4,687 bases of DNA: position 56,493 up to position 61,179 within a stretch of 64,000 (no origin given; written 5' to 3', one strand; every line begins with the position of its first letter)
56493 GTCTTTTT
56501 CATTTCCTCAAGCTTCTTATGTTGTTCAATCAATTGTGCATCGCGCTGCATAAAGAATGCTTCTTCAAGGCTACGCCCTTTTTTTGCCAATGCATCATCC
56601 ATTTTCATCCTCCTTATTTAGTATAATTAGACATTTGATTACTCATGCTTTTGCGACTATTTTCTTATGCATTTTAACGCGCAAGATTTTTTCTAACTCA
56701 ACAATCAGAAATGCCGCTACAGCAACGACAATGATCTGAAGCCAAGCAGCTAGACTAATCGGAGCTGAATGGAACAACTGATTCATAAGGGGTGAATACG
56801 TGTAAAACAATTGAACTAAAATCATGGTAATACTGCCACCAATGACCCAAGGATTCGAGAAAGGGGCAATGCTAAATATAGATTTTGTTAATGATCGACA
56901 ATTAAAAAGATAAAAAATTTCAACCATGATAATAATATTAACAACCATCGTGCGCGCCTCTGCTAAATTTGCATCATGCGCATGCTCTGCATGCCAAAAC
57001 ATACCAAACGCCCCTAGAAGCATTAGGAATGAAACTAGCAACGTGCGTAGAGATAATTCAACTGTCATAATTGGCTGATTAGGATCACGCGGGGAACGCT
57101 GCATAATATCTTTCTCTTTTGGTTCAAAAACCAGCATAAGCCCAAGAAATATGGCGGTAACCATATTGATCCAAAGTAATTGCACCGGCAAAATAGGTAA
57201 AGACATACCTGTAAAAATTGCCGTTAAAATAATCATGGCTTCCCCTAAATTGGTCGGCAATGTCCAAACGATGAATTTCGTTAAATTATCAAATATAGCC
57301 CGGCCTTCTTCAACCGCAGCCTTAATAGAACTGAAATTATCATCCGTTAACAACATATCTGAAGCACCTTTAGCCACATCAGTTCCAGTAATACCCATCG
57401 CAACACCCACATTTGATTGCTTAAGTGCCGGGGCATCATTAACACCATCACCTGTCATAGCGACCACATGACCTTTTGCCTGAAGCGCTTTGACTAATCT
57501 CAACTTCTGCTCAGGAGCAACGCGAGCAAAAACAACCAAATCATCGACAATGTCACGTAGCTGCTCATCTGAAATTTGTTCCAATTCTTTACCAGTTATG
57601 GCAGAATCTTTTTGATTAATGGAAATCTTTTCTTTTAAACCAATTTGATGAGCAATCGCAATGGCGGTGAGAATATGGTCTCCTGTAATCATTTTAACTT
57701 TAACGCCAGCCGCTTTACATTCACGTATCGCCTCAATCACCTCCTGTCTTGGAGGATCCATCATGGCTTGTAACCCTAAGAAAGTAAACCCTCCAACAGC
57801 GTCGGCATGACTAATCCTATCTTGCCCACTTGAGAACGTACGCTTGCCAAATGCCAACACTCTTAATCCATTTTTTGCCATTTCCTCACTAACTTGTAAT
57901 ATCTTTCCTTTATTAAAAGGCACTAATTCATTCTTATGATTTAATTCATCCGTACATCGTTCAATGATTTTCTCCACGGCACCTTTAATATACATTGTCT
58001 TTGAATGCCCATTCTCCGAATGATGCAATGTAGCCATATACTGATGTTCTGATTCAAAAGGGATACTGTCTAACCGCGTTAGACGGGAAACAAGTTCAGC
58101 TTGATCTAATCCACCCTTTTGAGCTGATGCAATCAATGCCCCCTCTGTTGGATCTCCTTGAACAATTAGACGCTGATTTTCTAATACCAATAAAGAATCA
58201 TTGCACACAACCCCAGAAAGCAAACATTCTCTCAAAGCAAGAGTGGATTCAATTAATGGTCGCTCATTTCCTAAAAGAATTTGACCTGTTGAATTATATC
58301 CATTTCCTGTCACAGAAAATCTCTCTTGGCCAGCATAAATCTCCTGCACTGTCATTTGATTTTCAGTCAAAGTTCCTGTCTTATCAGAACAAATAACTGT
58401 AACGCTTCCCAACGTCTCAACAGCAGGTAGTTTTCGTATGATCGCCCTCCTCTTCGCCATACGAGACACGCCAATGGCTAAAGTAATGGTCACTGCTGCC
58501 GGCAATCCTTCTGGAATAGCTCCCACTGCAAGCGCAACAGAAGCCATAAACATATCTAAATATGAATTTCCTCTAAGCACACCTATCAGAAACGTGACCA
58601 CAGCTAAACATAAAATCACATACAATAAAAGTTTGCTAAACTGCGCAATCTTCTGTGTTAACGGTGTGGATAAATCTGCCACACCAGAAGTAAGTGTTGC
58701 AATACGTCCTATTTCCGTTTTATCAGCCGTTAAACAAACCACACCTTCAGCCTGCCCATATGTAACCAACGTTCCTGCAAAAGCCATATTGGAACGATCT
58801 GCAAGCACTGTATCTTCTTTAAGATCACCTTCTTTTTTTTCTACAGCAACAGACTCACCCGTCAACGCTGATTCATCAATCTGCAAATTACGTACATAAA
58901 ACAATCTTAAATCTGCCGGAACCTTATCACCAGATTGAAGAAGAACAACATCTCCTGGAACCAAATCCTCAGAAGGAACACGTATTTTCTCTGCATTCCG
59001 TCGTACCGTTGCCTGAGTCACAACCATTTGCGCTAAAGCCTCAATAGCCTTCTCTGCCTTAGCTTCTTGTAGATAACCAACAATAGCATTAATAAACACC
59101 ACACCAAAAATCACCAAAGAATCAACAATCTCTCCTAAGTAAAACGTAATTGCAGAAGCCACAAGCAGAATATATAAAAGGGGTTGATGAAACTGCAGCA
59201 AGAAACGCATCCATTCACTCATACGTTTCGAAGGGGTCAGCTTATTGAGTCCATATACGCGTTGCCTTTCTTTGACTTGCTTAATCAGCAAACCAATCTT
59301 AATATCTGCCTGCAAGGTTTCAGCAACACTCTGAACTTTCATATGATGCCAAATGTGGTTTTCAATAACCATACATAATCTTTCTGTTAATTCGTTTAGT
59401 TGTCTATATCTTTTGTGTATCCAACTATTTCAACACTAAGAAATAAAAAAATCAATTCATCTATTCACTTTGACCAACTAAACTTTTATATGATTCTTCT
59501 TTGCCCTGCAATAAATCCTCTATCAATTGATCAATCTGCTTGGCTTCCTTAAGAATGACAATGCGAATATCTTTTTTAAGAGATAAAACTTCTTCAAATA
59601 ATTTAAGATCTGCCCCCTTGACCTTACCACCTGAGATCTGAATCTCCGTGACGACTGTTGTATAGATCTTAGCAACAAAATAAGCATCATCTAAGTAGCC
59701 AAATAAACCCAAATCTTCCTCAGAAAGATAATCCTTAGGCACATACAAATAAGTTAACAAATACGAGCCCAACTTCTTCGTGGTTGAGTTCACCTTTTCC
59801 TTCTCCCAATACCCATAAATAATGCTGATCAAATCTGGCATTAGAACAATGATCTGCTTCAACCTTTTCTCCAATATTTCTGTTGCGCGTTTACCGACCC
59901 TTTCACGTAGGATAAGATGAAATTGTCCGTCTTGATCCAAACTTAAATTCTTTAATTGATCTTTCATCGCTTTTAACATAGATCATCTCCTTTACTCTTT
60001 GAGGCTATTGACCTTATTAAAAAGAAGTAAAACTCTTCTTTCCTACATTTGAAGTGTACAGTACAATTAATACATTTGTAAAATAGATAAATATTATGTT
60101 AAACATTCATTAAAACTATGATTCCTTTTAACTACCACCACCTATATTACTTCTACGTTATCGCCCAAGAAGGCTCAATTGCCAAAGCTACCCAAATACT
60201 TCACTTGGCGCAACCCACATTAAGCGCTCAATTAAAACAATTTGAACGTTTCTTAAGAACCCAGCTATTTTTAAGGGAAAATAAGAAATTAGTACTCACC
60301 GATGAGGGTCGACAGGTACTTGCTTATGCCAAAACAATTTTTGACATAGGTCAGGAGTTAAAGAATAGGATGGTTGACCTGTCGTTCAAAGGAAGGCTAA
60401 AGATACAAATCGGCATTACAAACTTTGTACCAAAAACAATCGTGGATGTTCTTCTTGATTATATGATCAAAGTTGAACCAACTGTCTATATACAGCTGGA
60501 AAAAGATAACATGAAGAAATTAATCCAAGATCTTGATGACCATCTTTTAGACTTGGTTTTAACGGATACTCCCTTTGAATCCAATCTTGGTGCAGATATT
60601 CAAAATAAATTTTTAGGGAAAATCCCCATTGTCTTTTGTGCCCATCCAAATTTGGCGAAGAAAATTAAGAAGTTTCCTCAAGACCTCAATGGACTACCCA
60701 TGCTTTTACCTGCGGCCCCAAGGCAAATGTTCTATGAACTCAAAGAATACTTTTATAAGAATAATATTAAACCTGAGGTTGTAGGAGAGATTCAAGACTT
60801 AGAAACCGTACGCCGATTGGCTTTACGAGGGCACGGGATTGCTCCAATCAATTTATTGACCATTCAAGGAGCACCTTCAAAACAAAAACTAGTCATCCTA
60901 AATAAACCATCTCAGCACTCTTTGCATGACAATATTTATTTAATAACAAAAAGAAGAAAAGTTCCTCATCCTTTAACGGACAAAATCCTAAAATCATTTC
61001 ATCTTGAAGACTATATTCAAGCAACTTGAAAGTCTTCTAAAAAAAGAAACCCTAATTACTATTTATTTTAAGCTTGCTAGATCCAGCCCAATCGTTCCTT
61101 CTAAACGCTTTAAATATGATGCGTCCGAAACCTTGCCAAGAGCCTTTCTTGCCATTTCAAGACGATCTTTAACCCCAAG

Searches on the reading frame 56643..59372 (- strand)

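Call 68: search_protein_families(library=pfam, proteins=[window:56643-59372:-], max_evalue=0.00001)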
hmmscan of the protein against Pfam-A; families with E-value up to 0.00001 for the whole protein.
window:56643-59372:- (909 aa): 5 families
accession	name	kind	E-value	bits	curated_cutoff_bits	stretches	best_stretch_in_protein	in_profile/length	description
PF00122.25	E1-E2_ATPase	-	5.9e-50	169.7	28.1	1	117-308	3-181/181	E1-E2 ATPase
PF00689.26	Cation_ATPase_C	-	2.9e-49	167.7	27.3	1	725-897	2-175/175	Cation transporting ATPase, C-terminus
PF00702.32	Hydrolase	-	2.3e-20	74.3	26.4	1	325-653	2-190/191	haloacid dehalogenase-like hydrolase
PF00690.31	Cation_ATPase_N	-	4.6e-18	65.1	20.4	1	8-75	1-68/69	Cation transporter/ATPase, N-terminus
PF13246.12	Cation_ATPase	-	2.7e-17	63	21.7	1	389-475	2-90/91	Cation transport ATPase (P-type)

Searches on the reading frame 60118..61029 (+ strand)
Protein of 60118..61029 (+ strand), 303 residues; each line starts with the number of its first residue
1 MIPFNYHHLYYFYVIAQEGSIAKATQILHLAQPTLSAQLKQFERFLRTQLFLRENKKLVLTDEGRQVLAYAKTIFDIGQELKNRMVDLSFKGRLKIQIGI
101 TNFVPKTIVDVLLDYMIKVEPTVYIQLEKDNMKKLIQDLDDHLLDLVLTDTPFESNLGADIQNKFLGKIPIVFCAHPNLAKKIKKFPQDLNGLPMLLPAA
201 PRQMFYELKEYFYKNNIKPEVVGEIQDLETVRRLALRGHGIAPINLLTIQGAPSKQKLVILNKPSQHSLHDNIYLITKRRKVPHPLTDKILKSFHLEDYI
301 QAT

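Call 68: search_protein_families(library=pfam, proteins=[window:60118-61029:+], max_evalue=0.00001)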
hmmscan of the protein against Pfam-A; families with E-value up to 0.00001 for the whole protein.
window:60118-61029:+ (303 aa): 2 families
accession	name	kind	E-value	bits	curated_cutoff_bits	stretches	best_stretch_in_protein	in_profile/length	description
PF03466.25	LysR_substrate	-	4.7e-20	72.3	28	1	96-290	8-200/209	LysR substrate binding domain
PF00126.33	HTH_1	-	6.4e-17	61.7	26.6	1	7-65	2-60/60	Bacterial regulatory helix-turn-helix protein, lysR family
